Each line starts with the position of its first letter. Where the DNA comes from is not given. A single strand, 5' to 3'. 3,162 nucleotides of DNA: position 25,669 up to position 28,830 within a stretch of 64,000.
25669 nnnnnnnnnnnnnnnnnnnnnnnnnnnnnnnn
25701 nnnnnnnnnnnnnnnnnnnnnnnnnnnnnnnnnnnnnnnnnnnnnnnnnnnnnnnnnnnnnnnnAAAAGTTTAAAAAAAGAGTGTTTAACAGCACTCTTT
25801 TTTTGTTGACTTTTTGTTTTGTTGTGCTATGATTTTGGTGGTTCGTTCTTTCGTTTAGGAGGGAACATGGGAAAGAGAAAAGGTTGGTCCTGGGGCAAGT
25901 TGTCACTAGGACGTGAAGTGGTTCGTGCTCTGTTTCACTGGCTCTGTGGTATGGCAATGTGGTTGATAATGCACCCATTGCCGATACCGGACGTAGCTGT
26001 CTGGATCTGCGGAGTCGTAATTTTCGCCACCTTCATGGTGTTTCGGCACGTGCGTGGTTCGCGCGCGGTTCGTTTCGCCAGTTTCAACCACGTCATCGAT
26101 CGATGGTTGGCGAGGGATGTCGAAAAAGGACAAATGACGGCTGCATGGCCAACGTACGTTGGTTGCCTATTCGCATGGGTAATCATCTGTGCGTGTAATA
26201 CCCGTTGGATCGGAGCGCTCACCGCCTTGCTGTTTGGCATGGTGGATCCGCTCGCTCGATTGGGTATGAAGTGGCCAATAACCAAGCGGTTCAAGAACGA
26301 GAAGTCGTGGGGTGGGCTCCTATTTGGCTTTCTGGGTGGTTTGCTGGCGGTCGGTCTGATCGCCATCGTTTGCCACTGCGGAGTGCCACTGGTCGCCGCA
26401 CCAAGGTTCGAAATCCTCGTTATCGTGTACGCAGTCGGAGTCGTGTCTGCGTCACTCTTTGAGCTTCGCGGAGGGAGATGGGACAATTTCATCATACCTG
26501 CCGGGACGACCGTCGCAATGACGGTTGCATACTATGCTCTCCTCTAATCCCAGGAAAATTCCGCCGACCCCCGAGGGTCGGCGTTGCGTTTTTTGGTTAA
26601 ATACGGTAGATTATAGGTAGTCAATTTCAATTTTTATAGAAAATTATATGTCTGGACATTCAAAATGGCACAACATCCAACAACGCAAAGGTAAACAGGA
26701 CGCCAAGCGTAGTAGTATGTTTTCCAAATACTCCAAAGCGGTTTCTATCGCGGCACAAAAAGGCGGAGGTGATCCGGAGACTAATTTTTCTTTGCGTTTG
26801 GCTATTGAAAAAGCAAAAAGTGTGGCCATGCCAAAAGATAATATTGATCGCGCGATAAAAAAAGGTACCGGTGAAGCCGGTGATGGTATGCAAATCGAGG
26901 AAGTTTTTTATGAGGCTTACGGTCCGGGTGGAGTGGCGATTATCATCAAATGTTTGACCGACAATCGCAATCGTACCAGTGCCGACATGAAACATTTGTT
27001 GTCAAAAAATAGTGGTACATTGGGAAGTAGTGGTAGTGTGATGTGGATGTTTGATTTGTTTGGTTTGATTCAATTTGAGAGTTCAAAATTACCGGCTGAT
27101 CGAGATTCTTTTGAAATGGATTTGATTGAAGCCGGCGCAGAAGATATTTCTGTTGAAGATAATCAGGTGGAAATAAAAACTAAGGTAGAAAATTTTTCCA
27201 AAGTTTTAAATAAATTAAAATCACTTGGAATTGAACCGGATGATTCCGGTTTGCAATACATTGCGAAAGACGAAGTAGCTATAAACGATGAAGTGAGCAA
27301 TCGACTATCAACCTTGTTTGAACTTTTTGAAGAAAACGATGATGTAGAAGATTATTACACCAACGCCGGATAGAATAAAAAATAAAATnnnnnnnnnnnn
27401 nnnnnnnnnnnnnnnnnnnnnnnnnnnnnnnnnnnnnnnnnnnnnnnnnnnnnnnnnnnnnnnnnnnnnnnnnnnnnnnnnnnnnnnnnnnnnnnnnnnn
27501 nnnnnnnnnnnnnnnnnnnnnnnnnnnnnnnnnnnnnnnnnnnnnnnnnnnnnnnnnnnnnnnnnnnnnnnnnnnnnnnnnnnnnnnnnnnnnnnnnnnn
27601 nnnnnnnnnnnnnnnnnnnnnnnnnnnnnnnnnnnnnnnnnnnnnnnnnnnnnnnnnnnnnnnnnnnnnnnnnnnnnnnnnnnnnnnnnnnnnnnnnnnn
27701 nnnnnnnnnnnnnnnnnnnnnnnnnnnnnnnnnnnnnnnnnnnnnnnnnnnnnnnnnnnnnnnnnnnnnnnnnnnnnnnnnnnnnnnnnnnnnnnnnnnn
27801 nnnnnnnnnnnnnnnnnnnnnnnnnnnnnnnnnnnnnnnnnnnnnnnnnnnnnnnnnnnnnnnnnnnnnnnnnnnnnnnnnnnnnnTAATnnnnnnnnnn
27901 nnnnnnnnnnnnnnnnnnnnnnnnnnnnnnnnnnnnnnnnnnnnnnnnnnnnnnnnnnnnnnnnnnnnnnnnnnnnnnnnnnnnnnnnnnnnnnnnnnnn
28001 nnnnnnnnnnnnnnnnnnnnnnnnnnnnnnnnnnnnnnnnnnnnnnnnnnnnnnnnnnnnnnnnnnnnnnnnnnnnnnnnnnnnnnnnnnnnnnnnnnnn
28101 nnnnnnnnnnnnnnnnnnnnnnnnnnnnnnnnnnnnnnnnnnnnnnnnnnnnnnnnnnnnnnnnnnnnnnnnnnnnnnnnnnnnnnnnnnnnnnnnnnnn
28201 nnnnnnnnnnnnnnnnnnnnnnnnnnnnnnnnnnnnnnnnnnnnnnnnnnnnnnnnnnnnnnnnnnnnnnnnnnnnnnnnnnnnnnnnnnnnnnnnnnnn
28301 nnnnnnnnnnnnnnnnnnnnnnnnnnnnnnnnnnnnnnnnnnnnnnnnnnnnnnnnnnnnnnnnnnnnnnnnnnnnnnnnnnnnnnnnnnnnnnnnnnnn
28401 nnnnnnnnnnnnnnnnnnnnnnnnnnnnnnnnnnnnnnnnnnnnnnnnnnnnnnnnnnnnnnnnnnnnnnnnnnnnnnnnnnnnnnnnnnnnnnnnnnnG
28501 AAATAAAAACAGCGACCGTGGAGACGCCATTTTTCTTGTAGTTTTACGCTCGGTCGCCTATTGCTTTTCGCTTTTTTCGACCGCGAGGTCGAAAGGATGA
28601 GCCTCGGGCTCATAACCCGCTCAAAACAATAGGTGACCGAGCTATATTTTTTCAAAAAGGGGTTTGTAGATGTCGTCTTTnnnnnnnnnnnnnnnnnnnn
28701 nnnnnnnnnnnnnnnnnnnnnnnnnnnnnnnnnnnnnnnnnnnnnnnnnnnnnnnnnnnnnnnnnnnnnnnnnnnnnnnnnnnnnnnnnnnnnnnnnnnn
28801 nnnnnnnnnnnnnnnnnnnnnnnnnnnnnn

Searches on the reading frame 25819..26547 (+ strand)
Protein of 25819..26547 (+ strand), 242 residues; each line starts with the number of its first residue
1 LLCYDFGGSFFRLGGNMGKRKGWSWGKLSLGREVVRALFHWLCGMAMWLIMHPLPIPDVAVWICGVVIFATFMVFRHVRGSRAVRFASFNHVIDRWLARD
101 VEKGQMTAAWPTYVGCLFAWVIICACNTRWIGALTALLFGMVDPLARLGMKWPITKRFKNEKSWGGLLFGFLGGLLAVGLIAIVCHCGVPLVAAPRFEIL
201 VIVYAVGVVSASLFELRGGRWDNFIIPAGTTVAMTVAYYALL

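Call 28: search_protein_families(library=pfam, proteins=[window:25819-26547:+], max_evalue=0.01)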
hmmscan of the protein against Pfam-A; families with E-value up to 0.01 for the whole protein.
window:25819-26547:+ (242 aa): 0 families

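Call 62: search_protein_families(library=ncbifam, proteins=[window:25867-26547:+], max_evalue=0.01)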
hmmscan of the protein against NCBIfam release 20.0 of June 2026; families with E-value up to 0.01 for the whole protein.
window:25867-26547:+ (226 aa): 0 families

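Call 73: find_homologous_proteins(query=window:25867-26547:+, max_evalue=0.001)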
Query window:25867-26547:+ (226 aa): 1 proteins with E <= 0.001 among 1147 candidates.
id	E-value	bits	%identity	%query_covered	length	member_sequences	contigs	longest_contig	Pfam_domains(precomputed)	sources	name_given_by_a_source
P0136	1.0e-30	125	39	95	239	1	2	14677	-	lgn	-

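Call 74: find_encoding_contigs(protein=P0136, flank=8000, max_places=4)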
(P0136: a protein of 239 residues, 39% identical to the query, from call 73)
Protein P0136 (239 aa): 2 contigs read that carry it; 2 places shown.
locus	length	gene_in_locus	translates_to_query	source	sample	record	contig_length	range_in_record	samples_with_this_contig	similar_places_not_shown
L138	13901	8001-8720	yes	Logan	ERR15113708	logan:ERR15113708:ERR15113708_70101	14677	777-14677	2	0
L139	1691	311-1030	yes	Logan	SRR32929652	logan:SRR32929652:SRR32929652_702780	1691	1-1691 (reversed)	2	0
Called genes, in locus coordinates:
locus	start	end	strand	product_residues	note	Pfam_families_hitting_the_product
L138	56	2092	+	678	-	PF07705:CARDB (faint)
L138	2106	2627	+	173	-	PF27226:AF_1845 (weak)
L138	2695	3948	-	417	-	PF01545:Cation_efflux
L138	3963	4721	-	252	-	PF00582:Usp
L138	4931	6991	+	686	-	PF00092:VWA, PF13519:VWA_2 (weak)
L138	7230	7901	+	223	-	PF00300:His_Phos_1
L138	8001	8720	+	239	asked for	-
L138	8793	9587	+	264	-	PF00989:PAS, PF13188:PAS_8 (weak), PF13426:PAS_9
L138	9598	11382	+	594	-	PF00989:PAS (weak), PF08448:PAS_4, PF13426:PAS_9 (weak), PF13185:GAF_2, PF01590:GAF, PF08448:PAS_4, PF00989:PAS, PF13426:PAS_9, +2 more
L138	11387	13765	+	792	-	PF02743:dCache_1, PF00672:HAMP, PF00989:PAS, PF08448:PAS_4, PF13426:PAS_9, PF08447:PAS_3, PF00512:HisKA, PF02518:HATPase_c, +1 more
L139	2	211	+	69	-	?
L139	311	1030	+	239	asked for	-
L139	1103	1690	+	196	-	?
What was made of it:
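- The only homologue of island 4's protein lies next to a His_Phos_1 gene in L138 (call 74).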

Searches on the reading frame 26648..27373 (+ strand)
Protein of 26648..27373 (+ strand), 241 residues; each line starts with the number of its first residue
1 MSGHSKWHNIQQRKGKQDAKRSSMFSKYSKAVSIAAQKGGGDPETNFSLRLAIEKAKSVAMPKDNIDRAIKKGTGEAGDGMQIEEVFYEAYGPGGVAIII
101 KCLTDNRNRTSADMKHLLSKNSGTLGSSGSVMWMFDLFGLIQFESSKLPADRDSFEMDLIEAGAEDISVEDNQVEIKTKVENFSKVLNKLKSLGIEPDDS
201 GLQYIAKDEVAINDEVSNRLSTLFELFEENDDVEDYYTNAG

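Call 28: search_protein_families(library=pfam, proteins=[window:26648-27373:+], max_evalue=0.01)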
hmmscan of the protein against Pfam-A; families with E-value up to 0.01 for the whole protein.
window:26648-27373:+ (241 aa): 3 families
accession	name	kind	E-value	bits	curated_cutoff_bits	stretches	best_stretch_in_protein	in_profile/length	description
PF01709.26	Transcrip_reg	-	7.1e-50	169.3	27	1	84-240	2-160/160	TACO1/YebC second and third domain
PF20772.2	TACO1_YebC_N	-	1.2e-31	109.4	36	1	5-76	1-73/73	TACO1/YebC protein N-terminal domain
PF18026.6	Exog_C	-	0.004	17.5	29.5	1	180-199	21-40/49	Endo/exonuclease (EXOG) C-terminal domain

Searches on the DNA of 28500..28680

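Call 83: search_rna_families(source=window, start=28500, end=28680, threshold=evalue, max_evalue=10)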
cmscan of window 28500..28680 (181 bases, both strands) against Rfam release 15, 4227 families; matches with E-value up to 10: 3.
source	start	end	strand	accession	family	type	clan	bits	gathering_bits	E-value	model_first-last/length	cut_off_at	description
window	28548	28642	+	RF04099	MIR837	Gene; miRNA;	-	15.7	117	1.2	1-122/122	no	MIR837 microRNA precursor family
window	28500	28542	-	RF01808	MicX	Gene; sRNA;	-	10.8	75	3.6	1-45/194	3'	MicX Vibrio cholerae sRNA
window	28503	28671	-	RF01408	sraL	Gene; sRNA;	-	10.3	39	3.1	1-142/142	no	sraL Hfq binding RNA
